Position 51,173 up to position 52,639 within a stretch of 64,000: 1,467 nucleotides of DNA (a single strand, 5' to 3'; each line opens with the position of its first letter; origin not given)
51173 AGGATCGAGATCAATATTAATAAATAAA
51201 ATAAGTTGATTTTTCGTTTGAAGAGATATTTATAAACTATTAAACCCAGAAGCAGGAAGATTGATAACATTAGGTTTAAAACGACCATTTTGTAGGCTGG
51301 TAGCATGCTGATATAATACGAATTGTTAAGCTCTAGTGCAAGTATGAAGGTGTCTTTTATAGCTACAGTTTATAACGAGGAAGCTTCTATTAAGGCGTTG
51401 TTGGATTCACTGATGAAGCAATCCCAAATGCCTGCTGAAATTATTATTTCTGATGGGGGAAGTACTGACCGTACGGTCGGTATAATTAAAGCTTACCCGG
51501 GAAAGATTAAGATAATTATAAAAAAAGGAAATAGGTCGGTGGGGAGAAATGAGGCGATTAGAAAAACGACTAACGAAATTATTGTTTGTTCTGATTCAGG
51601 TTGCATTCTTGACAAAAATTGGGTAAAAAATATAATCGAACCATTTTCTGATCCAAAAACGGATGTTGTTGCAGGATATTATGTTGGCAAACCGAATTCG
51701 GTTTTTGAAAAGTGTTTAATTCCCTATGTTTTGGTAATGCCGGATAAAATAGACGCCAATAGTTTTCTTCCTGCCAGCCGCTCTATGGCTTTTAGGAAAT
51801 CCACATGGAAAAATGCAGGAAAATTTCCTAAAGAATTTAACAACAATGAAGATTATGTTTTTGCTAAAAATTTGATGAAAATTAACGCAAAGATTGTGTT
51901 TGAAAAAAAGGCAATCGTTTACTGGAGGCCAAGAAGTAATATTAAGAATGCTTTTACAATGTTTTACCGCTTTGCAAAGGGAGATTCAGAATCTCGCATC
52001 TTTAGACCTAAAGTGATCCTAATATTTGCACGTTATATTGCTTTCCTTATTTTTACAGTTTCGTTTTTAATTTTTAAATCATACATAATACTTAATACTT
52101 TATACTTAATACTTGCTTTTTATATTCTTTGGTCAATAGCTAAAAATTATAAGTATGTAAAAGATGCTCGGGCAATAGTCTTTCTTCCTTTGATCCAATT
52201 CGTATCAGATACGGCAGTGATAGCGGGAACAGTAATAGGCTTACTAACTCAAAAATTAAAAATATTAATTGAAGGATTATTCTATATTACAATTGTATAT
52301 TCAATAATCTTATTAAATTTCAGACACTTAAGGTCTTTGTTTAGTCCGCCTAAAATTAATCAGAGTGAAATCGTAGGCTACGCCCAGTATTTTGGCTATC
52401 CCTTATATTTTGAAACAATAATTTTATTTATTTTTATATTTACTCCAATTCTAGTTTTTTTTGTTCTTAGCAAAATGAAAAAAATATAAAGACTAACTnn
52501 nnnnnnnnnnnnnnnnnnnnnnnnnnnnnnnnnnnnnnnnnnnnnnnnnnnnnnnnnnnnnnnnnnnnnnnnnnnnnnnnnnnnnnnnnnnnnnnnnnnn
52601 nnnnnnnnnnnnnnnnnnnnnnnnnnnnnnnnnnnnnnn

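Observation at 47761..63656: Very AT-rich 16-kb glycosylation supercluster with three GT2 / GT-C-like pairs, a flippase and a zinc-ribbon methyltransferase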

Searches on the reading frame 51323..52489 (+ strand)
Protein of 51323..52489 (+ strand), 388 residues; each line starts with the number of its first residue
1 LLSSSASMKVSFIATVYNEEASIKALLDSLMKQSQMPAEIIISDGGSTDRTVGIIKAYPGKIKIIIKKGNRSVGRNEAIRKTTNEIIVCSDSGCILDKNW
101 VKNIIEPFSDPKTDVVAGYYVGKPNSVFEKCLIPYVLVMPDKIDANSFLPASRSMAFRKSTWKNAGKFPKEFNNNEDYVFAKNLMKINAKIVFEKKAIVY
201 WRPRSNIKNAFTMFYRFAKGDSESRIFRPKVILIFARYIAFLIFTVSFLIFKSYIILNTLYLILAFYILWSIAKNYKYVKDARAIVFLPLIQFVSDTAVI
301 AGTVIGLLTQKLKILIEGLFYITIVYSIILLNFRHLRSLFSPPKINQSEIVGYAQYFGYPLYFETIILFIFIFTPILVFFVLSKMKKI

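Call 6: search_protein_families(library=pfam, proteins=[window:51323-52489:+], max_evalue=0.01)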
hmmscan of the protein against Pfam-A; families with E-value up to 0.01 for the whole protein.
window:51323-52489:+ (388 aa): 4 families
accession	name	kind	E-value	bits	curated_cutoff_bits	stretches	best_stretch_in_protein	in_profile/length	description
PF00535.33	Glycos_transf_2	-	6.3e-24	85.2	23.3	1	11-122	1-117/168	Glycosyl transferase family 2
PF13641.12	Glyco_tranf_2_3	-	8.6e-10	39.5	27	1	10-206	3-216/230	Glycosyltransferase like family 2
PF13506.12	Glyco_transf_21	-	1.9e-06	27.9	21.7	1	78-219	25-174/174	Glycosyl transferase family 21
PF13632.12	Glyco_trans_2_3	-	0.0044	17.3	27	1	153-268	75-196/198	Glycosyl transferase family group 2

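Call 17: search_protein_families(library=ncbifam, proteins=[window:51323-52489:+], max_evalue=0.001)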
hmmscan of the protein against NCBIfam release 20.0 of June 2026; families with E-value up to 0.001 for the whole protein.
window:51323-52489:+ (388 aa): 17 families
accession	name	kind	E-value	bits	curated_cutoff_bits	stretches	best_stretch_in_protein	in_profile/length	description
TIGR04283.1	glyco_like_mftF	equivalog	9.1e-15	54.8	182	1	11-197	2-181/221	TIGR04283 family arsenosugar biosynthesis glycosyltransferase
TIGR03937.1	PgaC_IcaA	equivalog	1.6e-13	50.4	422.3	1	7-118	44-161/407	poly-beta-1,6-N-acetyl-D-glucosamine synthase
NF041875.1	EPS_EpsD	equivalog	9.2e-13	48.3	370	1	11-223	2-229/325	exopolysaccharide biosynthesis glycosyltransferase EpsD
TIGR03965.1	mycofact_glyco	equivalog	3.8e-12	45.8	280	1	7-220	73-299/467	mycofactocin biosynthesis glycosyltransferase MftF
NF007482.0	PRK10073.1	equivalog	3.4e-11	42.7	423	1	5-106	3-108/334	glycosyltransferase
NF038302.1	EPS_HpsE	equivalog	1.9e-07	30.4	300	1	12-114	5-116/307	hormogonium polysaccharide biosynthesis glycosyltransferase HpsE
TIGR04195.1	S_glycosyl_SunS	equivalog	2.4e-07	30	350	1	15-92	64-140/421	SunS family peptide S-glycosyltransferase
NF047683.1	TeichurnBiosyTuaG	equivalog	4e-07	29.9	400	1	8-93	6-96/252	teichuronic acid biosynthesis protein TuaG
NF053739.1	GlytfEpsEBac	equivalog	5.8e-07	28.8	450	1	9-91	2-90/265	glycosyltransferase EpsE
TIGR04182.1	glyco_TIGR04182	equivalog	4e-06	26.4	325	1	12-119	4-108/293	S-layer glycoprotein N-glycosyltransferase AglJ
TIGR03472.1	HpnI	equivalog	9.8e-06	24.6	310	1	9-198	42-249/373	bacteriohopanetetrol glucosamine biosynthesis glycosyltransferase HpnI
NF045692.1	OglycostaseCruG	equivalog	1.2e-05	24.5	600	0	9-58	42-91/386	2'-O-glycosyltransferase CruG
NF041394.1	GtaseAglG_Halo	equivalog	1.6e-05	24.3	440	1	8-121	1-120/304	glucosyl-dolichyl phosphate glucuronosyltransferase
TIGR03111.1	glyc2_xrt_Gpos1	hypoth_equivalog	5.1e-05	22.2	363.95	1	9-126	50-175/439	TIGR03111 family XrtG-associated glycosyltransferase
NF041391.1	DPhHxTase_Halo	equivalog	7.1e-05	21.9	375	1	16-106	3-91/213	dolichyl-phosphate hexose transferase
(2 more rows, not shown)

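Call 18: search_solved_structures(query=window:51323-52489:+, max_evalue=0.01)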
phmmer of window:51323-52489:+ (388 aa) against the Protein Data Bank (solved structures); distinct sequences matched with E-value up to 0.01: 16.
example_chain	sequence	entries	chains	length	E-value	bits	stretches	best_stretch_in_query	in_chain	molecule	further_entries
5tze_C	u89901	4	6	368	1e-09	41.1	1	8-204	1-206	Glycosyl transferase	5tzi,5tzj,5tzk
5tz8_A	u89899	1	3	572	2.4e-09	39.9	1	8-204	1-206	Glycosyl transferase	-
6h1j_A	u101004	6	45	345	3.5e-08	36.1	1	7-185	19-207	Probable ss-1,3-N-acetylglucosaminyltransferase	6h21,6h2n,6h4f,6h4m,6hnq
6p61_A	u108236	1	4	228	9.2e-06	28.2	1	9-122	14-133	Glycosyltransferase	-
5hea_A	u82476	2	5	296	1.1e-05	27.9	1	10-115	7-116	Putative glycosyltransferase (GalT1)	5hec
9omj_A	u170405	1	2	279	0.00052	22.4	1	10-81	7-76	Glycosyltransferase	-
9omm_A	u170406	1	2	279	0.00058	22.2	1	10-81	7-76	Glycosyltransferase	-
9omh_A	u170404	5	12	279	0.00058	22.2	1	10-81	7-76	Glycosyltransferase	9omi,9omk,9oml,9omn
6yv7_B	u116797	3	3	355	0.00073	21.9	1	9-178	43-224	Glycosyl transferase, family 2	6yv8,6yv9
6yv7_A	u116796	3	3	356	0.00073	21.9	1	9-178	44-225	Glycosyl transferase, family 2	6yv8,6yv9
7msk_A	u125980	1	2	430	0.0021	20.4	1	15-105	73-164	Glyco_trans_2-like domain-containing protein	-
7msp_A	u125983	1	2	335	0.0055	19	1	15-98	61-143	SPbeta prophage-derived glycosyltransferase SunS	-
22ao_A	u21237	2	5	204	0.007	18.7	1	12-112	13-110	GmaR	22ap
7msn_A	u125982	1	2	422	0.0083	18.4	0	15-98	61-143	SPbeta prophage-derived glycosyltransferase SunS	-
8vh7_A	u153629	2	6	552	0.0089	18.3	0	4-97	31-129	Heparosan synthase B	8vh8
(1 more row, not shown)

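Call 27: find_homologous_proteins(query=window:51323-52489:+, max_evalue=0.00001)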
Query window:51323-52489:+ (388 aa): 1332 proteins with E <= 0.00001 among 5561 candidates; the best 120 are listed.
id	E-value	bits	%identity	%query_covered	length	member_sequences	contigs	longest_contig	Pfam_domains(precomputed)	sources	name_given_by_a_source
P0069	2.7e-244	828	100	98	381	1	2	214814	PF13506.14,PF13641.13,PF00535.33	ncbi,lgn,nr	ncbi:MAG: glycosyltransferase [Candidatus Levybacteria bacterium]|nr:glycosyltransferase [Candidatus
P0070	2.3e-175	601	72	98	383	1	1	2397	PF10111.15,PF13506.14,PF13641.13,PF00535.33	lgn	-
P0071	1.2e-174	599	72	98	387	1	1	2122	PF10111.15,PF13506.14,PF13641.13,PF00535.33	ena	-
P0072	5.1e-171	587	69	98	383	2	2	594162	PF10111.15,PF13506.14,PF13641.13,PF00535.33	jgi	-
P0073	2.8e-170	584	69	98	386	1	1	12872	PF10111.15,PF13506.14,PF13641.13,PF00535.33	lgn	-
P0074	1.3e-167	576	67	98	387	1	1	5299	PF10111.15,PF13506.14,PF13641.13,PF00535.33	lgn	-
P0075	1.2e-164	566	66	98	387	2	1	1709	PF10111.15,PF13506.14,PF13641.13,PF00535.33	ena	-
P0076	9.2e-163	560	68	98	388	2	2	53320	PF10111.15,PF13506.14,PF13641.13,PF00535.33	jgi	-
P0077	5.1e-162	557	69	98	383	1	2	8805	PF10111.15,PF13506.14,PF13641.13,PF00535.33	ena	-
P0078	6.0e-162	557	66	98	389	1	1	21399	PF13506.14,PF13641.13,PF00535.33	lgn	-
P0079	8.2e-159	547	64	98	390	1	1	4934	PF13506.14,PF13641.13,PF00535.33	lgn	-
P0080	1.0e-152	527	62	98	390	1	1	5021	PF10111.15,PF13506.14,PF13641.13,PF00535.33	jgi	jgi:glycosyltransferase involved in cell wall biosynthesis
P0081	4.2e-150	518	61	100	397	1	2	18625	PF13632.13,PF10111.15,PF13506.14,PF13641.13,PF00535.33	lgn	-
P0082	2.4e-141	489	72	79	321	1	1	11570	PF10111.15,PF13506.14,PF13641.13,PF00535.33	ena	-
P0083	7.9e-141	487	73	79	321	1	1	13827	PF10111.15,PF13506.14,PF13641.13,PF00535.33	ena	-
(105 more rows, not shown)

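Call 31: search_solved_structures(query=A2, max_evalue=0.01)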
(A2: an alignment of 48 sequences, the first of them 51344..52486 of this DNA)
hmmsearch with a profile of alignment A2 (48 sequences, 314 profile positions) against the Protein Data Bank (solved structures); distinct sequences matched with E-value up to 0.01: 35.
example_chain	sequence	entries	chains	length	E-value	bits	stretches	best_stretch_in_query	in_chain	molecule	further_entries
5tze_C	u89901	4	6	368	3.9e-13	52.4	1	1-204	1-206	Glycosyl transferase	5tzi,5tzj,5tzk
5tz8_A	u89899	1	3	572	9.9e-13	51.1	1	1-204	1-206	Glycosyl transferase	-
6h1j_A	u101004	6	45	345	1.3e-11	47.4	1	2-184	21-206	Probable ss-1,3-N-acetylglucosaminyltransferase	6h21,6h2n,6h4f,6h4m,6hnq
8vh7_A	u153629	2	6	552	1.1e-08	37.7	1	3-119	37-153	Heparosan synthase B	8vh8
8viw_A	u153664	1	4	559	1.3e-08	37.5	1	3-119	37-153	Heparosan synthase B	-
5hea_A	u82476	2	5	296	2.1e-08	36.8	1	3-115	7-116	Putative glycosyltransferase (GalT1)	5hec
6p61_A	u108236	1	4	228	4.7e-08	35.7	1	3-120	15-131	Glycosyltransferase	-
2z86_A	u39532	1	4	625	5.8e-08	35.4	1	8-184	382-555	Chondroitin synthase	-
2z87_A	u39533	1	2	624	5.8e-08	35.4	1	8-184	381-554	Chondroitin synthase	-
6yv7_B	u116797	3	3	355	7.3e-08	35.1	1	2-171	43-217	Glycosyl transferase, family 2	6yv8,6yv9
6yv7_A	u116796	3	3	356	7.3e-08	35.1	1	2-171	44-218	Glycosyl transferase, family 2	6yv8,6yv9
9omj_A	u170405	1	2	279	7.8e-08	35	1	3-118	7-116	Glycosyltransferase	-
9omh_A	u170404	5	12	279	7.8e-08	35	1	3-118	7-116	Glycosyltransferase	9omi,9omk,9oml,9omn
9omm_A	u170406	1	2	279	7.8e-08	35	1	3-118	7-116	Glycosyltransferase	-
8bz8_A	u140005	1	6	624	1.2e-07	34.4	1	2-118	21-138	Glycosyltransferase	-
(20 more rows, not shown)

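Call 41: predict_structure(alignment_id=A2)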
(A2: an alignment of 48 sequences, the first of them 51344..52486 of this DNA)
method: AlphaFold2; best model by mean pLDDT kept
length: 381 residues; sequences in the alignment: 48
mean_pLDDT: 89.2   pTM: 0.77
mean pLDDT of the five models: 89.2, 89.1, 88.1, 86.0, 85.4
residues with pLDDT >= 90: 256; 70-90: 100; 50-70: 15; < 50: 10
segments of 3 or more residues with pLDDT < 50: 345-353
pLDDT, mean of each block of 10 residues (from residue 1): 93 92 95 92 93 89 90 95 92 97 96 94 95 84 82 96 88 93 94 94 94 88 92 95 97 97 95 95 96 92 79 90 83 66 49 65 89 83 47
secondary structure, 60 per line:
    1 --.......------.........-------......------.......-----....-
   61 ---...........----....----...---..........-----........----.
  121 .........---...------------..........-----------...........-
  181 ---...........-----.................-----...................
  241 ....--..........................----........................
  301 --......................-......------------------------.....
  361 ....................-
elements in order: E3-9 H16-24 E32-37 H44-50 E56-59 H64-74 E79-82 E87-89 H93-102 E108-115 H120-129 E148-151 H152-157 H169-179 E184-194 H200-216 H222-244 H247-272 H277-300 H303-324 H326-331 H356-380

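Call 45: fold_search(model_id=the predicted structure, library=pdb)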
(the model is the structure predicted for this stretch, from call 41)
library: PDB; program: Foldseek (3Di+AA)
matches with E <= 10: 1055; with E <= 0.001: 388
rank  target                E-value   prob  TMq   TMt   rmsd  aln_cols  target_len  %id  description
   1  7sp9_A                9.0e-14  1.00  0.54  0.43  17.5       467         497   15  Chlorella virus Hyaluronan Synthase in the GlcNAc-primed channel-closed state (released 2022-04-06)
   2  8snc_A                2.6e-13  1.00  0.57  0.45  18.1       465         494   14  Chlorella virus Hyaluronan Synthase bound to GlcA extended GlcNAc primer (released 2024-05-01)
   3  7sp7_A                3.9e-13  1.00  0.55  0.44  16.3       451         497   15  Chlorella virus hyaluronan synthase inhibited by UDP (released 2022-04-06)
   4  8sne_A                6.2e-13  1.00  0.56  0.45  17.6       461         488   14  Chlorella virus Hyaluronan Synthase bound to GlcA extended GlcNAc primer and UDP (released 2024-05-01)
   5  9yq2_A                6.5e-13  1.00  0.55  0.44  17.8       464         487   15  Chlorella virus hyaluronan synthase bound to DDM (released 2025-12-10)
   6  8bz6_B                8.2e-13  1.00  0.42  0.28  11.3       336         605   15  Crystal structure of the L. monocytogenes RmlT in complex with UDP-glucose (released 2023-12-27)
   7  8bz7_E                8.7e-13  1.00  0.41  0.27  12.0       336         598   15  Crystal structure of the L. monocytogenes RmlT in complex with TDP-rhamnose (released 2023-12-27)
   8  5tzk                  1.1e-12  1.00  0.43  0.48   5.9       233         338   23  Crystal structure of S. aureus TarS 1-349 in complex with UDP (released 2017-01-04)
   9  9yq5_A                1.4e-12  1.00  0.57  0.45  17.6       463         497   15  Chlorella virus hyaluronan synthase bound to an inserted UDP-GlcA (released 2025-12-10)
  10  8bz8_B                1.6e-12  1.00  0.42  0.27  11.7       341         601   15  Crystal structure of the L. monocytogenes RmlT D198A variant in complex with TDP-rhamnose (released 2023-12-27)
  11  9omh_A                1.9e-12  1.00  0.42  0.58   6.8       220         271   14  WrtF fucosyltransferase - Apo (released 2025-10-29)
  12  5tz8_A                2.0e-12  1.00  0.43  0.30   5.9       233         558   24  Crystal structure of S. aureus TarS (released 2017-01-04)
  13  9omk_B                2.1e-12  1.00  0.42  0.61   6.9       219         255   13  WrtF fucosyltransferase - trisaccharide acceptor (released 2025-10-29)
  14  6nqt_F                3.0e-12  1.00  0.46  0.37   5.7       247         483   15  GalNac-T2 soaked with UDP-sugar (released 2020-01-29)
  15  9omm_A                3.1e-12  1.00  0.42  0.61  10.8       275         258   13  WrtF fucosyltransferase - tetrasaccharide product (released 2025-10-29)
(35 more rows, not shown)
